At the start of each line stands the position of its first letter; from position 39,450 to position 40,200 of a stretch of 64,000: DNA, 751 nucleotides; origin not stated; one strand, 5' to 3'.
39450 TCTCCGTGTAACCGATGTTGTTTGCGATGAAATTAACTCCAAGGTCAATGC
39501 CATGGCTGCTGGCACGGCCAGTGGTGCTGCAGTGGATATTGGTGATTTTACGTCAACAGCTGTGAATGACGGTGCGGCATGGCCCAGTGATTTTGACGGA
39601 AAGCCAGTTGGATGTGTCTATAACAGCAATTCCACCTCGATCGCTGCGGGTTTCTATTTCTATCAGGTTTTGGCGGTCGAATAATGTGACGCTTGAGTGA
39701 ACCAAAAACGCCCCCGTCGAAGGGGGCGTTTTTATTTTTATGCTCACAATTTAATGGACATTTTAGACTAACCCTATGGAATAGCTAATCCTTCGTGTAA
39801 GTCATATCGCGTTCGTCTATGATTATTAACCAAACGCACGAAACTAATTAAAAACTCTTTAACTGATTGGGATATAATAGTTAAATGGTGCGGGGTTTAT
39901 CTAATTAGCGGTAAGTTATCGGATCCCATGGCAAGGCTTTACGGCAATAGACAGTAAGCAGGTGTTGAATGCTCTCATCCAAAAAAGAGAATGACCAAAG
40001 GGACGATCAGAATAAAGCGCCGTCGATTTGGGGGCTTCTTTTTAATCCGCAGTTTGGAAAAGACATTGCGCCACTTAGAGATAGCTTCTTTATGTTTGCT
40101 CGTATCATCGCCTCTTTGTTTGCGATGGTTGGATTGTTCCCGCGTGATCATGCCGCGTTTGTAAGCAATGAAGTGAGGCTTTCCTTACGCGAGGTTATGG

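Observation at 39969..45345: Tandem pair of ~890-aa paralogous polytopic membrane proteins of unknown family directly downstream of the filament cluster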

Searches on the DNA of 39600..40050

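Call 65: search_rna_families(source=window, start=39600, end=40050, threshold=evalue, max_evalue=1)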
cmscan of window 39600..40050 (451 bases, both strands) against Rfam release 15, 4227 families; matches with E-value up to 1: 13.
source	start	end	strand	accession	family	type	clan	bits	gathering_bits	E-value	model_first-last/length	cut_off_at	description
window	39704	39758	-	RF02580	tsr31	Gene; sRNA;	-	26.6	50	0.027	1-70/70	no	S. aureus tsr31 small RNA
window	39701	39765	-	RF01859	Phe_leader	Cis-reg; leader;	-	25.9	55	0.033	1-125/125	no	Phenylalanine leader peptide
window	39642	39739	+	RF01772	rnk_pseudo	Cis-reg; leader;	-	25.1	55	0.039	1-108/108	no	Pseudomonas rnk leader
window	39651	39736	+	RF01859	Phe_leader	Cis-reg; leader;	-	24.2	55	0.08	1-125/125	no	Phenylalanine leader peptide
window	39696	39780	-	RF01772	rnk_pseudo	Cis-reg; leader;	-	23.9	55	0.069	1-108/108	no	Pseudomonas rnk leader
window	39677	39733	+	RF02580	tsr31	Gene; sRNA;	-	23.6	50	0.13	1-70/70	no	S. aureus tsr31 small RNA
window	39704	39740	+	RF00489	ctRNA_p42d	Gene; antisense;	-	19.7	50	0.11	1-46/46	no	ctRNA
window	39625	39735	+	RF00106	RNAI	Gene; antisense;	-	19.1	47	0.33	1-102/102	no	RNAI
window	39697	39750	-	RF02067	STnc310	Gene; sRNA;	-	18.3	40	0.65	1-61/61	no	Salmonella enterica sRNA STnc310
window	39701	39763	-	RF00506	Thr_leader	Cis-reg; leader;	-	18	55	0.63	1-118/118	no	Threonine operon leader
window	39612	39733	+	RF04180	BTnc231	Gene; sRNA;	-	17.9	80.4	0.27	1-154/154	no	Bacteroides sRNA BTnc231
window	39600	39741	+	RF02609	BSR0602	Gene; sRNA;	-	15.7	191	0.33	40-169/169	5'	Brucella sRNA 0602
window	39708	39805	+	RF01412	BsrG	Gene; sRNA;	-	13.2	55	0.77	35-131/259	no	BsrG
